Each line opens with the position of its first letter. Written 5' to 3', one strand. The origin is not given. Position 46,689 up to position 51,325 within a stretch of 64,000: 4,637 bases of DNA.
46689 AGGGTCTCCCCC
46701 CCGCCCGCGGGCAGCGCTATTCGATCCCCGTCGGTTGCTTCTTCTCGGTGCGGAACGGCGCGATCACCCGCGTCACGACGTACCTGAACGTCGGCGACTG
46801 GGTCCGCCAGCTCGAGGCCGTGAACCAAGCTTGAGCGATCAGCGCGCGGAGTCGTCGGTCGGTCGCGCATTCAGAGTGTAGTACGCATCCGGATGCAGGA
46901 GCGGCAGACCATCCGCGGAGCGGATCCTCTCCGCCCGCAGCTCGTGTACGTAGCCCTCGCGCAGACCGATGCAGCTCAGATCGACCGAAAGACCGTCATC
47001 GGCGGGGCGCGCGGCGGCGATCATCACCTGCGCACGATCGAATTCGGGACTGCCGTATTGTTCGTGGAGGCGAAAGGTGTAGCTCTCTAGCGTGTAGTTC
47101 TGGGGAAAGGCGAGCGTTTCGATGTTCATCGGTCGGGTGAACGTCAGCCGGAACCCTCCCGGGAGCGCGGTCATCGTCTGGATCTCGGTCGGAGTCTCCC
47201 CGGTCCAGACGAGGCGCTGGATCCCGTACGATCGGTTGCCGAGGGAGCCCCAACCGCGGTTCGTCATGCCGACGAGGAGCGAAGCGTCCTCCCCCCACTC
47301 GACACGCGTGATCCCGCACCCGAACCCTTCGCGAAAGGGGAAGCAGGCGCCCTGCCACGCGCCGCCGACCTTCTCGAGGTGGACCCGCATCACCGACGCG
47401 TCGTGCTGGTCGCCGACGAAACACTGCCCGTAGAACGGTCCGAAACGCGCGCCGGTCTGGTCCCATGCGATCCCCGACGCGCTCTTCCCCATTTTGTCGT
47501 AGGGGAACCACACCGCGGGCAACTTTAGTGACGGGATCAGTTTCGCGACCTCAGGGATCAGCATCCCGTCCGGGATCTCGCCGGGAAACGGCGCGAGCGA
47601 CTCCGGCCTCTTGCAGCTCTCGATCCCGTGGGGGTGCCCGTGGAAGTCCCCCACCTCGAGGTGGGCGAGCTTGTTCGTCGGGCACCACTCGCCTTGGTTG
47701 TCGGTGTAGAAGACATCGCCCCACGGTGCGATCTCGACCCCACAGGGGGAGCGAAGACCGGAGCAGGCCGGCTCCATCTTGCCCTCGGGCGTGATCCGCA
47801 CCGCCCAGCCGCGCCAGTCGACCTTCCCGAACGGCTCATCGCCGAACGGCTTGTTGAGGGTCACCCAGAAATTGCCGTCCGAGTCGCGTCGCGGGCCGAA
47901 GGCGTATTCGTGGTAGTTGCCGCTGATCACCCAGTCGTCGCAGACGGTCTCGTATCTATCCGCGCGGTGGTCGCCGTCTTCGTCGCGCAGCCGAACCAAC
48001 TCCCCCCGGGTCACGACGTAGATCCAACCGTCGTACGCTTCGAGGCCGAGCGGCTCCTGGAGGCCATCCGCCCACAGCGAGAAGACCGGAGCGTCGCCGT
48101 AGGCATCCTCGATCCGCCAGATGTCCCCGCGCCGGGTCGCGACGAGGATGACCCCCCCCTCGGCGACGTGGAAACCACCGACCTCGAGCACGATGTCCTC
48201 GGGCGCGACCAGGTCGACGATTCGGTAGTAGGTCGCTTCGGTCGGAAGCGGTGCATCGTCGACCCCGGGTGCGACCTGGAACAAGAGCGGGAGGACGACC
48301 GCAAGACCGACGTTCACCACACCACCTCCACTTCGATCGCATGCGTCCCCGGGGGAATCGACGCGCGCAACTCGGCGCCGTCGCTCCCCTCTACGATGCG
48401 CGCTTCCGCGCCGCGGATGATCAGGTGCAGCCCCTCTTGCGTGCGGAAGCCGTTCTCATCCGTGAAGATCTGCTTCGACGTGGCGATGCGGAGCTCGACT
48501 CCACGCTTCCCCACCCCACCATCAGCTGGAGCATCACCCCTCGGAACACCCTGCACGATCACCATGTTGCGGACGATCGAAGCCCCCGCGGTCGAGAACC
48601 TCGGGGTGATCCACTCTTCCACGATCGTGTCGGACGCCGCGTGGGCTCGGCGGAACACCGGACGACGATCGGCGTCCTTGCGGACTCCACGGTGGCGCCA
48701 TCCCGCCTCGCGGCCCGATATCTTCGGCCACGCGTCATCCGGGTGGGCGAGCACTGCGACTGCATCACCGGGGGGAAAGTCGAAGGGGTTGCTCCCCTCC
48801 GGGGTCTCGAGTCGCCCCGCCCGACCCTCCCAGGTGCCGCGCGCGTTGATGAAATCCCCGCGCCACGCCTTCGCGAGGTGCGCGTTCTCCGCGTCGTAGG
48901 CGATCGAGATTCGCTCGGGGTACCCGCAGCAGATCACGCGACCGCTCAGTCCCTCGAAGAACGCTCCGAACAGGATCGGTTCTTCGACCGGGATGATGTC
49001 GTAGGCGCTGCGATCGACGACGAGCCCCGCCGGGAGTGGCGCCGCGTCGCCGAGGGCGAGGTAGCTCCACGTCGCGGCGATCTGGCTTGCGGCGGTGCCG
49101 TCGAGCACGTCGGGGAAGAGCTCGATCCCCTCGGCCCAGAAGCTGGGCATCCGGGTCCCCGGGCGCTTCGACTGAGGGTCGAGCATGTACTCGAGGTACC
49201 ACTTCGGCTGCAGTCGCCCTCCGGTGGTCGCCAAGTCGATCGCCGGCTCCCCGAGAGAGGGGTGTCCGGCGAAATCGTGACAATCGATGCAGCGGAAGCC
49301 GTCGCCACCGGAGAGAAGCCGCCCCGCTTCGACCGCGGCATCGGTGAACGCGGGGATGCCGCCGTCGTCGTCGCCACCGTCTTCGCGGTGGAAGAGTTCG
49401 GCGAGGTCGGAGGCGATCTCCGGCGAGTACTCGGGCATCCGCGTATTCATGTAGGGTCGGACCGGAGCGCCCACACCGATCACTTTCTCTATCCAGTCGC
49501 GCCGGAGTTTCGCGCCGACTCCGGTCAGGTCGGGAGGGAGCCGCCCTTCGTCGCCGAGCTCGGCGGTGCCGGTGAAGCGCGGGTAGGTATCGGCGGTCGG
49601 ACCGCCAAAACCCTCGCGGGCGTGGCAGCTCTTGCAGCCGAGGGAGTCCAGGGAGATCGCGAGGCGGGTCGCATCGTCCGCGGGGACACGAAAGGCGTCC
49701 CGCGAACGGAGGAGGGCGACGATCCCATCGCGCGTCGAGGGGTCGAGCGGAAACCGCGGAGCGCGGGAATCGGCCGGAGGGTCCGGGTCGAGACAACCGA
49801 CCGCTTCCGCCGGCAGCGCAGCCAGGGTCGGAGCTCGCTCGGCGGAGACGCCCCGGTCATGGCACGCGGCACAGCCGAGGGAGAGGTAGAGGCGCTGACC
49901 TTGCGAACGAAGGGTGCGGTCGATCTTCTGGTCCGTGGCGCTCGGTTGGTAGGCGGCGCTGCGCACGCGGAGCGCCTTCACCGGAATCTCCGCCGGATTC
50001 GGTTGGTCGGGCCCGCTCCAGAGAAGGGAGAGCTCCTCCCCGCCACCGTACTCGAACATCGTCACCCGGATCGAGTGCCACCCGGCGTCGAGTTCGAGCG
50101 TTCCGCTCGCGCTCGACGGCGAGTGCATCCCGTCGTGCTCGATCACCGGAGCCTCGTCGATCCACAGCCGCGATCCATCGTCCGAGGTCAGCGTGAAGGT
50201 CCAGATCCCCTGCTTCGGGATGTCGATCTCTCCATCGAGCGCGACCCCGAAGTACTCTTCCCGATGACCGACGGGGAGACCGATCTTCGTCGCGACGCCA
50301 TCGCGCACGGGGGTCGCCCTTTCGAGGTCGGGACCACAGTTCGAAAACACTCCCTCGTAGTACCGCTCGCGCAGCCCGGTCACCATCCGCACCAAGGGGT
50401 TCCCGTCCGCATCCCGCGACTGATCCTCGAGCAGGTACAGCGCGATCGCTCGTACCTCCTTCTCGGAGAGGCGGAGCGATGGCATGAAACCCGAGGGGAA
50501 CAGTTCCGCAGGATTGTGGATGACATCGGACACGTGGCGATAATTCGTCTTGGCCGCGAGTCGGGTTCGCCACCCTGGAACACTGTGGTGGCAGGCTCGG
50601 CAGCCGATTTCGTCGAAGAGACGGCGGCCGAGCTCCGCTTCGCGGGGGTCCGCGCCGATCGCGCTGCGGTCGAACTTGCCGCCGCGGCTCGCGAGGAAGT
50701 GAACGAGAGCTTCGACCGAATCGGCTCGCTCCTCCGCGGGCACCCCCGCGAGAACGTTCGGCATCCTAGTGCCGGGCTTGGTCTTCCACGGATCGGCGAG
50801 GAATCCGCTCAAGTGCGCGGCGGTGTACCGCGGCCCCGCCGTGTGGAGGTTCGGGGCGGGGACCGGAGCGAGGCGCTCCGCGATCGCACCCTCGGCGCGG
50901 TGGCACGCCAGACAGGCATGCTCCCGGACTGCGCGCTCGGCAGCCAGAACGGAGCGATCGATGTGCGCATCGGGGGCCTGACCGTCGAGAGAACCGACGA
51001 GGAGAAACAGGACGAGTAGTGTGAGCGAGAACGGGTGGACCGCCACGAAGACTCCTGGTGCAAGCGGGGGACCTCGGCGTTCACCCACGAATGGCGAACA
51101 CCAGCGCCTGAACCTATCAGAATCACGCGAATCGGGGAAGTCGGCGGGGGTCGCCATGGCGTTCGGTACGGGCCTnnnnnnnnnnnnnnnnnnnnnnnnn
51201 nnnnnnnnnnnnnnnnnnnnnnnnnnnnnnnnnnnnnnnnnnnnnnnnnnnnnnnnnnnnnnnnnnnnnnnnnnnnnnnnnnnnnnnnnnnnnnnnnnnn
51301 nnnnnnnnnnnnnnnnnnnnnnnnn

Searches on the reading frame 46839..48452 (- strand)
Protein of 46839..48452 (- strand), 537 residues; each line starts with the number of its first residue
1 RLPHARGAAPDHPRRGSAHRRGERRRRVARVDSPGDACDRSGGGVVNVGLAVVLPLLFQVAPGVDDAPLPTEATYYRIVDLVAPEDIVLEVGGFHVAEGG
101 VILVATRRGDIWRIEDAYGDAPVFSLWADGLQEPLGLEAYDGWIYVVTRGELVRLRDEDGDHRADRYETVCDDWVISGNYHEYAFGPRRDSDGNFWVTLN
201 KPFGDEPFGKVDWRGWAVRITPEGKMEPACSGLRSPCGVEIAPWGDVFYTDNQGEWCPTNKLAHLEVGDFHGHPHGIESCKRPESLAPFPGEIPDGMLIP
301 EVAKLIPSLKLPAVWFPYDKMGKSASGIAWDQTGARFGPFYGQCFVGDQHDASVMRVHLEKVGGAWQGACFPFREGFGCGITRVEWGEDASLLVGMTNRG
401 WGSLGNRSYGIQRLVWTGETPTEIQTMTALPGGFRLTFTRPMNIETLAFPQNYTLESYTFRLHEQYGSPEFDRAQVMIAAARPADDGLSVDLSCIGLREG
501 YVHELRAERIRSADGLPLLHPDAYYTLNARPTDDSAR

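Call 60: search_protein_families(library=pfam, proteins=[window:46839-48452:-], max_evalue=0.001)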
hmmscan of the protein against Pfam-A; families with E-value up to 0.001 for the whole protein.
window:46839-48452:- (537 aa): 1 family
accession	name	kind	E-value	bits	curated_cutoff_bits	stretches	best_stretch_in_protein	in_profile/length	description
PF23500.1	DUF7133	-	4.3e-12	46.5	27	1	108-255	58-209/385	Domain of unknown function (DUF7133)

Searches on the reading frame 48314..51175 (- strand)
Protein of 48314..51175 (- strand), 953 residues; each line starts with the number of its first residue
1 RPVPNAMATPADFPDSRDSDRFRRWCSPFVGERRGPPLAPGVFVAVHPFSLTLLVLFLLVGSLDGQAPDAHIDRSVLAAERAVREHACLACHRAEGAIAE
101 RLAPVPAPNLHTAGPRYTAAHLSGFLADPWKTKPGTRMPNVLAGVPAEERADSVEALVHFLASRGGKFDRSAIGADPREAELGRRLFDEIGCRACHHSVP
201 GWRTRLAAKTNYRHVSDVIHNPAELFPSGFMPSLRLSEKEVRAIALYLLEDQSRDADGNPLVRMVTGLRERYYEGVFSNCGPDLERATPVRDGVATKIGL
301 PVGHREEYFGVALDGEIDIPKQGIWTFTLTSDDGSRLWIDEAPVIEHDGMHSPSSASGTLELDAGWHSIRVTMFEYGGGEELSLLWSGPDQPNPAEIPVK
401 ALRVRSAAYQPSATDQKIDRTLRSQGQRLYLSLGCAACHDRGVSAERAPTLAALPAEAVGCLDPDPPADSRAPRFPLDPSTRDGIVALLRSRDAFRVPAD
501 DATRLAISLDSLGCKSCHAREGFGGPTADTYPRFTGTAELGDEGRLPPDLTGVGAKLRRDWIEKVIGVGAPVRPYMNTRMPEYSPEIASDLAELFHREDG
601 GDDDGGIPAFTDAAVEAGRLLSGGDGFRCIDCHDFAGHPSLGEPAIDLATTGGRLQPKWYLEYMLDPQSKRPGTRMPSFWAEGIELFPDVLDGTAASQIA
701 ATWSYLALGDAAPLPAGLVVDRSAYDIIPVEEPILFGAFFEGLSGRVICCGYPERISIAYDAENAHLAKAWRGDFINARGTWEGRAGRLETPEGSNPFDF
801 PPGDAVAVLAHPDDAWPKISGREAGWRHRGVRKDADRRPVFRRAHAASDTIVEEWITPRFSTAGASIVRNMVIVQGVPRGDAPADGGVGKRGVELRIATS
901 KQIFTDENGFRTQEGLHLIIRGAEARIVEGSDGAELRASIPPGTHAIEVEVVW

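Call 60: search_protein_families(library=pfam, proteins=[window:48314-51175:-], max_evalue=0.001)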
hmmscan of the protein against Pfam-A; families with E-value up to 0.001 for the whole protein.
window:48314-51175:- (953 aa): 4 families
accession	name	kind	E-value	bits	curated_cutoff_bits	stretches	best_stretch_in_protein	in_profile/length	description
PF00034.26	Cytochrom_C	-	1.9e-16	61.6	21.3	0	85-163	9-88/90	Cytochrome c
PF07691.17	PA14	-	9.3e-14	51.9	24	1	283-393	20-140/147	PA14 domain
PF13442.11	Cytochrome_CBB3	-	1.1e-12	48.5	27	0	180-248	3-68/68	Cytochrome C oxidase, cbb3-type, subunit III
PF02433.20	FixO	-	2.1e-07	31.1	29.6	0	647-679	105-137/219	Cytochrome C oxidase, mono-heme subunit/FixO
